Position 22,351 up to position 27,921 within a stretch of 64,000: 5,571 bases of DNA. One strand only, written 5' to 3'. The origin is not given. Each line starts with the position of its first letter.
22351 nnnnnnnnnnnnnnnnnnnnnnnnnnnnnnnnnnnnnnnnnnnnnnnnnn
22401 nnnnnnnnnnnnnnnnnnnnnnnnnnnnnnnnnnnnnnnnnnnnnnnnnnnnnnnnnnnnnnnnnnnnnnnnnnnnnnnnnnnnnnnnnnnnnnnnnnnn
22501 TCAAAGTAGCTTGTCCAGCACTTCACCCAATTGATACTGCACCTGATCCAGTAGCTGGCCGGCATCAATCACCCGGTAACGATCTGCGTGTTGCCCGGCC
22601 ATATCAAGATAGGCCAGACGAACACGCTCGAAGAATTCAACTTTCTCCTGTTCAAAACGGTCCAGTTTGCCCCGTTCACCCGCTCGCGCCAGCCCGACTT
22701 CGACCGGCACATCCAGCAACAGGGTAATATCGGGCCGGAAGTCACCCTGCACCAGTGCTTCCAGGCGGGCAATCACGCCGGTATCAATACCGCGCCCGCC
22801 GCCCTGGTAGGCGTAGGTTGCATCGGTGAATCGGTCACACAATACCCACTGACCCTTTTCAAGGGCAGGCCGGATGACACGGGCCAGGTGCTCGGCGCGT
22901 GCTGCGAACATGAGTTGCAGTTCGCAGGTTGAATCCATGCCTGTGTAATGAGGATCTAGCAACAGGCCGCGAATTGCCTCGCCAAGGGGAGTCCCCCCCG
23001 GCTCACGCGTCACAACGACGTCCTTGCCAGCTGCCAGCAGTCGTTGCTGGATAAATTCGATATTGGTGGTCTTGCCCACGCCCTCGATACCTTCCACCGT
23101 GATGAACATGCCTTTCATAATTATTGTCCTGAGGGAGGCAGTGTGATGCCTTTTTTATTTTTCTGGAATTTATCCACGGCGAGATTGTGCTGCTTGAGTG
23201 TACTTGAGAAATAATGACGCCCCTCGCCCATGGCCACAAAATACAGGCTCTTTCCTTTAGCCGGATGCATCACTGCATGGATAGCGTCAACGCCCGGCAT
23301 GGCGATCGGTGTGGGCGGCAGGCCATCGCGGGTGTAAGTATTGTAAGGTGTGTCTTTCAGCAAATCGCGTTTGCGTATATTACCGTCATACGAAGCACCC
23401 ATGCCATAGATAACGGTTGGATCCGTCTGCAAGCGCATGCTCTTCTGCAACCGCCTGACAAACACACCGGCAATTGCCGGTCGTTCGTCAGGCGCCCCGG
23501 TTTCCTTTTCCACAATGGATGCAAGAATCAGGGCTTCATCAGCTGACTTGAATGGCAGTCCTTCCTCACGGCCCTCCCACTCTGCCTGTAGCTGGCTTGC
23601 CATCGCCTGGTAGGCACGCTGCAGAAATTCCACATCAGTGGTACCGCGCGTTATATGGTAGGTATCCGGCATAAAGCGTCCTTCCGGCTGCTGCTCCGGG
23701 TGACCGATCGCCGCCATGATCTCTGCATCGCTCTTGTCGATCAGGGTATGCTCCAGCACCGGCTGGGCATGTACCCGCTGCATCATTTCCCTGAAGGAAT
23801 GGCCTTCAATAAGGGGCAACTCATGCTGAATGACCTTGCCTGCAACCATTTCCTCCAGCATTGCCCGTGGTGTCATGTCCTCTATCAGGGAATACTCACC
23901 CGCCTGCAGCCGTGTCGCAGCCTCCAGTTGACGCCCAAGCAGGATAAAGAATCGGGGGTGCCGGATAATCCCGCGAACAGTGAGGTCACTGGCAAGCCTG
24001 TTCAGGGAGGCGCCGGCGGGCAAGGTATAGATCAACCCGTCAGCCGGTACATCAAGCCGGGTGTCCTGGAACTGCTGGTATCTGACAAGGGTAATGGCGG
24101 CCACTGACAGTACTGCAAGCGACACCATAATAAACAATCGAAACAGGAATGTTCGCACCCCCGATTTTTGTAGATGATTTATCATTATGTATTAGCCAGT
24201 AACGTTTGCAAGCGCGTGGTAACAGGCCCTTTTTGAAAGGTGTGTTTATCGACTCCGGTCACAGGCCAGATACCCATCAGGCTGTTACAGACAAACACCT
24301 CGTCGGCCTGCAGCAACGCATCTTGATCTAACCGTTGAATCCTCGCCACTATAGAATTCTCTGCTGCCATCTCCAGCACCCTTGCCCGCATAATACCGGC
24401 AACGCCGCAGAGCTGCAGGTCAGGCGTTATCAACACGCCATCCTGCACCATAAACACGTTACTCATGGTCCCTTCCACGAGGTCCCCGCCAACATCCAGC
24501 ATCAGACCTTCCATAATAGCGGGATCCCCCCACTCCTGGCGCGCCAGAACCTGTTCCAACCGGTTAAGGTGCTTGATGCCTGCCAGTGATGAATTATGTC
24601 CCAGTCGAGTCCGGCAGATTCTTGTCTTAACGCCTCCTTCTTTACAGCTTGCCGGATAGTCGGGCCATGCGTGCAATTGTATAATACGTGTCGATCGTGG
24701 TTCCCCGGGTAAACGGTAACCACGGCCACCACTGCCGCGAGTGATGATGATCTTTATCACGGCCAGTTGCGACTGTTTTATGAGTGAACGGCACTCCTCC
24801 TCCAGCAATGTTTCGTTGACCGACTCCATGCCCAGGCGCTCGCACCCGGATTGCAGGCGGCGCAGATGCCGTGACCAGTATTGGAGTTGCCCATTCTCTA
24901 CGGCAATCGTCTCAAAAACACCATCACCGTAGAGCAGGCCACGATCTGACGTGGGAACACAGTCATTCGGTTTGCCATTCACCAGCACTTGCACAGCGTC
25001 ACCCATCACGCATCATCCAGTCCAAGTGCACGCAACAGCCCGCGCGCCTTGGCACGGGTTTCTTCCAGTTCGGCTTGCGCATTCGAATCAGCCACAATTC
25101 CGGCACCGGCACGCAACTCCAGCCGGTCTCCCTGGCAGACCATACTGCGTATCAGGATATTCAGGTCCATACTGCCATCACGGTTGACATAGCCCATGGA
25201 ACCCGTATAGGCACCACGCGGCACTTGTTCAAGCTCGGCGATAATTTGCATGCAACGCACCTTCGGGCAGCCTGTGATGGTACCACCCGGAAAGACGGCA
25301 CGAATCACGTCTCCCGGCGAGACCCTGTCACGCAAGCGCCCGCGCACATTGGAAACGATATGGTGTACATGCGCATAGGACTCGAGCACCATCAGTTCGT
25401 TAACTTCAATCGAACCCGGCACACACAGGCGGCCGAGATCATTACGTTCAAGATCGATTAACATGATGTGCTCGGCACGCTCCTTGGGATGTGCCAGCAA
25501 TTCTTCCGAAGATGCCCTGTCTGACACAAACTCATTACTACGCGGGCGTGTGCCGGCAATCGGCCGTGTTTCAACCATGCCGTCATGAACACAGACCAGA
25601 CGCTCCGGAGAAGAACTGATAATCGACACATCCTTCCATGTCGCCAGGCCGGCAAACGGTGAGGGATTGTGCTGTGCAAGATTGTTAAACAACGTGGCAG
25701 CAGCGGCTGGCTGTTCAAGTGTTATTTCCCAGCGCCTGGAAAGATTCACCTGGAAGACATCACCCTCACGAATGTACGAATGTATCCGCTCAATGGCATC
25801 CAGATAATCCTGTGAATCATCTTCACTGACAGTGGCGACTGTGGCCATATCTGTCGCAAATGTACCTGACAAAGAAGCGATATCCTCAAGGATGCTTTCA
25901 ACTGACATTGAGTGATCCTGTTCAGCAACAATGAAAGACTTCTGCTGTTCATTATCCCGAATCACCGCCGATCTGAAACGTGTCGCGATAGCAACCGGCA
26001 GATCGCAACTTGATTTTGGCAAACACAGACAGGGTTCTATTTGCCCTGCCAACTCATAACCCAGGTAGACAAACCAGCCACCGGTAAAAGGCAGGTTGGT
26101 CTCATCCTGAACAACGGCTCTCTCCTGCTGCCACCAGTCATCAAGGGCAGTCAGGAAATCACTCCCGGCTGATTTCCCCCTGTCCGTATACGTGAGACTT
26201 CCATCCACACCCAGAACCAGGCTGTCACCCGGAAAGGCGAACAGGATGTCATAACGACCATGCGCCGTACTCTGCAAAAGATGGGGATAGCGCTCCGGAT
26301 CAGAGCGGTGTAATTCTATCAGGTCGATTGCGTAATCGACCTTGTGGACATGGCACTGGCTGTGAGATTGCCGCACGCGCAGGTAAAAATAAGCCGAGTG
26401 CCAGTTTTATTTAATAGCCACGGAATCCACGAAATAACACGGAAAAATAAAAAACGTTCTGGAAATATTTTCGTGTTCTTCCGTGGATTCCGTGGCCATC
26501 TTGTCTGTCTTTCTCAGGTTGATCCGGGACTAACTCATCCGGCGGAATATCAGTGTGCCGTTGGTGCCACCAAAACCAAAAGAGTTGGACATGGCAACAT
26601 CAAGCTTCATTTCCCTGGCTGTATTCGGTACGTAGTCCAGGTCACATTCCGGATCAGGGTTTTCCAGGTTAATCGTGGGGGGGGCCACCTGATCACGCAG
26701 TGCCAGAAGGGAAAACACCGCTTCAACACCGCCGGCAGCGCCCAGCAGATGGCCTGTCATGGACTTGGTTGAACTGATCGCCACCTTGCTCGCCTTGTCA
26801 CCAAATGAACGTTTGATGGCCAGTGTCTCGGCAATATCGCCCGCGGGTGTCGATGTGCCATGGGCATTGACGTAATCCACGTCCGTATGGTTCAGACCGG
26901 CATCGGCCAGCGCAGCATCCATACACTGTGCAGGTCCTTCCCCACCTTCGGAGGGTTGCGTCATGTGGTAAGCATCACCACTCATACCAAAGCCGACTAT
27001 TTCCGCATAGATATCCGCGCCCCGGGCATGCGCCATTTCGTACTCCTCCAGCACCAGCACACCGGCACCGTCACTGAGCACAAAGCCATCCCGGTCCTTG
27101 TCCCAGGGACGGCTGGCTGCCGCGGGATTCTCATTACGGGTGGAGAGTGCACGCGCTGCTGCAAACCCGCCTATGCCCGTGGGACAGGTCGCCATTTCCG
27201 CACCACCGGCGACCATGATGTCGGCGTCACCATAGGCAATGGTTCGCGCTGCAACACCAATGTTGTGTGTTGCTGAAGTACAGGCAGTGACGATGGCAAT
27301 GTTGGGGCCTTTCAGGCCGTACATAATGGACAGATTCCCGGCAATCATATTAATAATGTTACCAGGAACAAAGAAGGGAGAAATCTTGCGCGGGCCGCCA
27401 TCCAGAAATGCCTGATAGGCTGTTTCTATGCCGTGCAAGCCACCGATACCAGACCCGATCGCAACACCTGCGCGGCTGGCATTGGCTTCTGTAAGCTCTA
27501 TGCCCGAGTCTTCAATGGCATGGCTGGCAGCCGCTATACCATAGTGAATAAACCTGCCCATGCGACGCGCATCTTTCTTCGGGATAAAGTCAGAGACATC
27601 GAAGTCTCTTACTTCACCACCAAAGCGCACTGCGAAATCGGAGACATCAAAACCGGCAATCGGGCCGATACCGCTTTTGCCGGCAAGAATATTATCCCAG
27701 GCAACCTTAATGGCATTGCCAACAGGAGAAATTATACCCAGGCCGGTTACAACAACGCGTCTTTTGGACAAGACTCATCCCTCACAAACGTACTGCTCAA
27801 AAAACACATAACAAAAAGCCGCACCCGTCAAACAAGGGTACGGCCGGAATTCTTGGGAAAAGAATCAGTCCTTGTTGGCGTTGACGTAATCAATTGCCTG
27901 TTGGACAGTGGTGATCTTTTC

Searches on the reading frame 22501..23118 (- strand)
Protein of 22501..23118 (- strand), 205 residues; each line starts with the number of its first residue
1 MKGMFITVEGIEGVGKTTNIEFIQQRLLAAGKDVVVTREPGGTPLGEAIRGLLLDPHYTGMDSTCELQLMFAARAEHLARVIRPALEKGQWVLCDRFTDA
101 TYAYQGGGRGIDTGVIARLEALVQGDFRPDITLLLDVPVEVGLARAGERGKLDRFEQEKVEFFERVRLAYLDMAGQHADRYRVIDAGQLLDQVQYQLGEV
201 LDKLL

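Call 52: search_protein_families(library=pfam, proteins=[window:22501-23118:-], max_evalue=0.00001)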
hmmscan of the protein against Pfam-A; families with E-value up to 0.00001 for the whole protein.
window:22501-23118:- (205 aa): 1 family
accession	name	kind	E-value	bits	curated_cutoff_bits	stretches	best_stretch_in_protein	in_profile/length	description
PF02223.23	Thymidylate_kin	-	5.7e-49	166.8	27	1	8-195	1-183/185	Thymidylate kinase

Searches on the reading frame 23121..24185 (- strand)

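Call 52: search_protein_families(library=pfam, proteins=[window:23121-24185:-], max_evalue=0.00001)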
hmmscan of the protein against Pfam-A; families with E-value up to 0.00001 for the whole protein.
window:23121-24185:- (354 aa): 1 family
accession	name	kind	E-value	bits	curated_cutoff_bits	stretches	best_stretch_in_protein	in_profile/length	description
PF02618.21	YceG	-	4.3e-82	276.1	32.4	1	54-339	2-275/275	YceG-like family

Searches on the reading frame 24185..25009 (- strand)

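Call 52: search_protein_families(library=pfam, proteins=[window:24185-25009:-], max_evalue=0.00001)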
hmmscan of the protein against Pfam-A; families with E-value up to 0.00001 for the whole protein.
window:24185-25009:- (274 aa): 1 family
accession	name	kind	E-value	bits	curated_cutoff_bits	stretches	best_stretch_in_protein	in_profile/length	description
PF01063.24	Aminotran_4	-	1.6e-53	182.3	28.5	1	30-252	1-222/223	Amino-transferase class IV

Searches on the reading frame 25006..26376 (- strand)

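Call 52: search_protein_families(library=pfam, proteins=[window:25006-26376:-], max_evalue=0.00001)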
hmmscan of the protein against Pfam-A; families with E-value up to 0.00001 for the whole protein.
window:25006-26376:- (456 aa): 2 families
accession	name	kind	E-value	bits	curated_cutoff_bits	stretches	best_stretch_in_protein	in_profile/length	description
PF00425.24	Chorismate_bind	-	4.9e-92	308.5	27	1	188-443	2-257/257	chorismate binding enzyme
PF04715.19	Anth_synt_I_N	-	1.1e-08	35.9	23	1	30-148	17-139/140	Anthranilate synthase component I, N terminal region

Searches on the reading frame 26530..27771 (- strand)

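Call 52: search_protein_families(library=pfam, proteins=[window:26530-27771:-], max_evalue=0.00001)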
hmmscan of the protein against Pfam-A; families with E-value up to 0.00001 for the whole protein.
window:26530-27771:- (413 aa): 2 families
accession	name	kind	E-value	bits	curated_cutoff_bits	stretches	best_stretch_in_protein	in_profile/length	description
PF00109.32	ketoacyl-synt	-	7.3e-59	199.8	20.8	1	4-246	2-251/252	Beta-ketoacyl synthase, N-terminal domain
PF02801.28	Ketoacyl-synt_C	-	3.1e-40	137.3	20.8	1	255-370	1-119/119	Beta-ketoacyl synthase, C-terminal domain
